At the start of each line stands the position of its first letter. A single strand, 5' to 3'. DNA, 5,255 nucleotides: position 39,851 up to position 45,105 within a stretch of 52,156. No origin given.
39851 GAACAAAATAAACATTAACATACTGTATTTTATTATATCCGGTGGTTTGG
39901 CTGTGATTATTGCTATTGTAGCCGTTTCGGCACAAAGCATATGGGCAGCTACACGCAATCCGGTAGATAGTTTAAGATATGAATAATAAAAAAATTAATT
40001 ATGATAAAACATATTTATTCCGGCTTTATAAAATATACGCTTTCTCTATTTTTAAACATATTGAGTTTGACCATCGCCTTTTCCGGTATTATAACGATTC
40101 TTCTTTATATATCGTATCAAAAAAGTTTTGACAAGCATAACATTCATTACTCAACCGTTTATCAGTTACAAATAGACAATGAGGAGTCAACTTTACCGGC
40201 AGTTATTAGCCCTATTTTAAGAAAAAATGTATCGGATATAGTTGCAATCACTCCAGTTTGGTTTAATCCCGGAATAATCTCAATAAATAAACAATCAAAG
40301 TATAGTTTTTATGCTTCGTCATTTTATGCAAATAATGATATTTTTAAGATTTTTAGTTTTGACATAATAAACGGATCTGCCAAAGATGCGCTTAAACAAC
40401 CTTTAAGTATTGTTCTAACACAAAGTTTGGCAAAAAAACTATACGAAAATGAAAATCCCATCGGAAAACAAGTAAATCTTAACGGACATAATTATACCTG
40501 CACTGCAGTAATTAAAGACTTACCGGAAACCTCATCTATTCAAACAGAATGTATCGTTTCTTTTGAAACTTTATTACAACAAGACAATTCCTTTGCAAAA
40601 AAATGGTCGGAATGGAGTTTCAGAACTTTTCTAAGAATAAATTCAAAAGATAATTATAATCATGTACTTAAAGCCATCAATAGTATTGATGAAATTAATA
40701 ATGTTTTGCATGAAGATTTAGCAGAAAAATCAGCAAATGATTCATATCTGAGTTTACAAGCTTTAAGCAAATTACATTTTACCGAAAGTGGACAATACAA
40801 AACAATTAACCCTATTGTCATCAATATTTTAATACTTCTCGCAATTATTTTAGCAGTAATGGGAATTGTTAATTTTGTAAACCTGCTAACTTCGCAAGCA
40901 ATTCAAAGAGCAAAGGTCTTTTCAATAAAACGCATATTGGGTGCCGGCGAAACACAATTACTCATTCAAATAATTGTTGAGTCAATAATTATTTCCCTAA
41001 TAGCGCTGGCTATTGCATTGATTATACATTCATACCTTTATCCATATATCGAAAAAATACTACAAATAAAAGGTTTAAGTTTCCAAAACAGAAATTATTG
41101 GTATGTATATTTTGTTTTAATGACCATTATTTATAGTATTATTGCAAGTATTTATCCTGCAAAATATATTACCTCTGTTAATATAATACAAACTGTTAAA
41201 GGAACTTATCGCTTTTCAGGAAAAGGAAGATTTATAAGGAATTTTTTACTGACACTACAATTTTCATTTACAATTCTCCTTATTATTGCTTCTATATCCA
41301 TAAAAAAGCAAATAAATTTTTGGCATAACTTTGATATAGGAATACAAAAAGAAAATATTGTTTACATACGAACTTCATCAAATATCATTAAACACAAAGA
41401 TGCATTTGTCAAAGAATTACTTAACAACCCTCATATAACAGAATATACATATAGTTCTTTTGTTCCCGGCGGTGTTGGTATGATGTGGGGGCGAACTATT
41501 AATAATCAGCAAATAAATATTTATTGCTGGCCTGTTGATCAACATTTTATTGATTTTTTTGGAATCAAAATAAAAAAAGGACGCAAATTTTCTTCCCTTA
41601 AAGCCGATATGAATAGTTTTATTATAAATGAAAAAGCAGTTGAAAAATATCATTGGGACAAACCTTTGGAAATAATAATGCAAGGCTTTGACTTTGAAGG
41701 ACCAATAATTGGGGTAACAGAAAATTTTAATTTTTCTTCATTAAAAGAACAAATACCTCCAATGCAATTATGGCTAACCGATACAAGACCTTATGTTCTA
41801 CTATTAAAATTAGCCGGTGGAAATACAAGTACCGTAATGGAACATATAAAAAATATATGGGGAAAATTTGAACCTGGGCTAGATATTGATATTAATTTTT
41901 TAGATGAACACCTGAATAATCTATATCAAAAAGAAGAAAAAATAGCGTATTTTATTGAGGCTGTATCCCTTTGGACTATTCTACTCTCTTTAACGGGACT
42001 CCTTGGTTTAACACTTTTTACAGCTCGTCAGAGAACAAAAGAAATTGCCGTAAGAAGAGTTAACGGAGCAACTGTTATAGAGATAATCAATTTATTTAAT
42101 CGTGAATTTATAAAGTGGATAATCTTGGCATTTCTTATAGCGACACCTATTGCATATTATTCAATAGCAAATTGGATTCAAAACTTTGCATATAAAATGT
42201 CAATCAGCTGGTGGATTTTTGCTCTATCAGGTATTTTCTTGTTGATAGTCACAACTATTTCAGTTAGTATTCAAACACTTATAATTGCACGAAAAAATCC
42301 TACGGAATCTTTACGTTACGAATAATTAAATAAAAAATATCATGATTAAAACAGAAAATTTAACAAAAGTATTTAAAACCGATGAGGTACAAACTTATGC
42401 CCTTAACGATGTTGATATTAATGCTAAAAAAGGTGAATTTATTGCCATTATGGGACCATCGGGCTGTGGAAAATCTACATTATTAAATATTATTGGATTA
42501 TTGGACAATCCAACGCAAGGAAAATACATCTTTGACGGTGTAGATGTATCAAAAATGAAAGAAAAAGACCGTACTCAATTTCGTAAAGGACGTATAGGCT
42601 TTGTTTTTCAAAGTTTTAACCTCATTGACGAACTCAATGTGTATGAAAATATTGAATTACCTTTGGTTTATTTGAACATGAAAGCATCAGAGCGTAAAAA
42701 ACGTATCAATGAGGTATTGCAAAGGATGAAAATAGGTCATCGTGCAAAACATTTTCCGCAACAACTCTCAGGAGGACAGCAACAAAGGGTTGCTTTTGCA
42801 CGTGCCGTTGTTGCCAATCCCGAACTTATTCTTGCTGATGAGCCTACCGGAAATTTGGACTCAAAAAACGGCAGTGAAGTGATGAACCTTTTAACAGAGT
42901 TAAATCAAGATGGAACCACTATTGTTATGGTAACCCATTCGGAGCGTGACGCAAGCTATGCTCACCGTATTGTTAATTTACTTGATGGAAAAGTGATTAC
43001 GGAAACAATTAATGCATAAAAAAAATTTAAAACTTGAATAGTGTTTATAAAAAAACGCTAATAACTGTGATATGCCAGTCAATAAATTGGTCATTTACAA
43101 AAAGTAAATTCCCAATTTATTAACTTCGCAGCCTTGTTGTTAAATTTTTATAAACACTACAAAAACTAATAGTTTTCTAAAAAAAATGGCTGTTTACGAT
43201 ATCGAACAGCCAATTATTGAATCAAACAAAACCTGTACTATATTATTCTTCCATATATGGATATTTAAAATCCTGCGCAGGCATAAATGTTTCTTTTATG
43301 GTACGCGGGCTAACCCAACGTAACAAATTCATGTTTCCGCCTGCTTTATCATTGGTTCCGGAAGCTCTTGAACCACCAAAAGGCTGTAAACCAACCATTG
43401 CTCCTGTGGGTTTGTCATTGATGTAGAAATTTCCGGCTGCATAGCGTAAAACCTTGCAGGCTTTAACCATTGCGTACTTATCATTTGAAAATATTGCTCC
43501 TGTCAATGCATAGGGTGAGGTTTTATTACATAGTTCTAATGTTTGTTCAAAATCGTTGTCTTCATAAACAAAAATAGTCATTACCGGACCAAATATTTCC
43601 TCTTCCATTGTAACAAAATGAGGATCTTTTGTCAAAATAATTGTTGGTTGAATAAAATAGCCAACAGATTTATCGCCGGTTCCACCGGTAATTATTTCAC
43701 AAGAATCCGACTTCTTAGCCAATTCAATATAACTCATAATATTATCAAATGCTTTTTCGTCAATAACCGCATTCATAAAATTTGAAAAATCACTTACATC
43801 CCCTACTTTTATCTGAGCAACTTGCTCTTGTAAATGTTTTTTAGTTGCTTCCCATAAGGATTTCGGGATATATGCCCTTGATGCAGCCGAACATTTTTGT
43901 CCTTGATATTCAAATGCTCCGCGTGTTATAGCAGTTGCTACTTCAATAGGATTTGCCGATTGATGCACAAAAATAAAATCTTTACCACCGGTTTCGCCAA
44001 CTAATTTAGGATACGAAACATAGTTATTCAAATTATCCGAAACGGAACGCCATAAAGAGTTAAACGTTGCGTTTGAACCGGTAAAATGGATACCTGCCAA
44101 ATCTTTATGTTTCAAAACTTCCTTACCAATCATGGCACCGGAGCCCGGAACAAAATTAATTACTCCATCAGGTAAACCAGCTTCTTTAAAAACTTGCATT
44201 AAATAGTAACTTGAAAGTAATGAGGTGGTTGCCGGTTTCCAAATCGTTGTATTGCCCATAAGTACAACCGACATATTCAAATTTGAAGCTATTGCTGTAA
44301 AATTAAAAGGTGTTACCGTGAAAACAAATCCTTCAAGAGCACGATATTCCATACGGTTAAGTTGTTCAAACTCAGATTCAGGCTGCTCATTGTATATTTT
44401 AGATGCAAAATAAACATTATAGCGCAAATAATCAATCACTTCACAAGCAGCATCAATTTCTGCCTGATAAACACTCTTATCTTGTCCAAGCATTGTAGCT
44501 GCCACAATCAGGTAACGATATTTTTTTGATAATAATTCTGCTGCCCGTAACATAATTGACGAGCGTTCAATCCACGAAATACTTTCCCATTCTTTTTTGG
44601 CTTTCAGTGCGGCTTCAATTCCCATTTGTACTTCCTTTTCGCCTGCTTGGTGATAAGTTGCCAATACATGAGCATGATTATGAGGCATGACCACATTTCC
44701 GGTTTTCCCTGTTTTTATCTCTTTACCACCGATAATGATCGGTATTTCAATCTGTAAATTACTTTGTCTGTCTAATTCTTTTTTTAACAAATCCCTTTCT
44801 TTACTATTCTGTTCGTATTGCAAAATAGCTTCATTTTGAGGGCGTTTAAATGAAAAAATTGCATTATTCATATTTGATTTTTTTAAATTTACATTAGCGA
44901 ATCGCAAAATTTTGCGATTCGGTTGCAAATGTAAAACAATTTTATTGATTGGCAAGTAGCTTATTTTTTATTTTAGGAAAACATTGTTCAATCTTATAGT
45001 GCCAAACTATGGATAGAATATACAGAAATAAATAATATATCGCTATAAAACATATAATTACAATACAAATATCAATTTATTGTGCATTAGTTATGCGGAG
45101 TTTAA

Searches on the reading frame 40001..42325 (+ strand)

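Call 80: search_protein_families(library=pfam, proteins=[window:40001-42325:+], max_evalue=0.001)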
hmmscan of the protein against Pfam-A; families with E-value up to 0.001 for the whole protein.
window:40001-42325:+ (774 aa): 2 families
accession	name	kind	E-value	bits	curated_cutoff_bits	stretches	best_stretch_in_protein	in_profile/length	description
PF12704.14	MacB_PCD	-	5.2e-23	82.9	27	1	17-227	2-205/207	MacB-like periplasmic core domain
PF02687.27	FtsX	-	1.2e-16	61.3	25.5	2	655-767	3-120/120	FtsX-like permease C-terminal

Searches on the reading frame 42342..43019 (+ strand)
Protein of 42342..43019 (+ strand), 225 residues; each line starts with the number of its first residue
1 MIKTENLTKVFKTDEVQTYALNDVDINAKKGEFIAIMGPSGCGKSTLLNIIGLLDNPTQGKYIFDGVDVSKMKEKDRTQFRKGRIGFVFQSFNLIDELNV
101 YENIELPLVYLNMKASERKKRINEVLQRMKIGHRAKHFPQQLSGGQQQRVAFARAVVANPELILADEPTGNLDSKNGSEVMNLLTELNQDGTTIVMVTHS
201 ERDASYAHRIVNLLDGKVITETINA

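Call 66: search_protein_families(library=pfam, proteins=[window:42342-43019:+], max_evalue=0.0001)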
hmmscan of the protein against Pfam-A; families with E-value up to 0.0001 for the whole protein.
window:42342-43019:+ (225 aa): 4 families
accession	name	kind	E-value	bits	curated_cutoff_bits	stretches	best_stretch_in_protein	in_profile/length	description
PF00005.33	ABC_tran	-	2.3e-36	125.9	25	1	21-169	1-136/137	ABC transporter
PF02463.25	SMC_N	-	3.8e-09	36.7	40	1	14-213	8-211/220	RecF/RecN/SMC N terminal domain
PF13304.12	AAA_21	-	1.6e-07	32.2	27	0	33-67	1-38/304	AAA domain, putative AbiEii toxin, Type IV TA system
PF03193.22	RsgA_GTPase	-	1.4e-05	25.4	30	0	8-51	84-126/174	RsgA GTPase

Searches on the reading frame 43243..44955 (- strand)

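Call 66: search_protein_families(library=pfam, proteins=[window:43243-44955:-], max_evalue=0.0001)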
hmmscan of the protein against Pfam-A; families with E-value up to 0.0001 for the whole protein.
window:43243-44955:- (570 aa): 1 family
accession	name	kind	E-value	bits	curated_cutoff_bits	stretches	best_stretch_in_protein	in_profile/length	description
PF00171.27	Aldedh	-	4.2e-101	339.2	23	1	84-549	7-457/461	Aldehyde dehydrogenase family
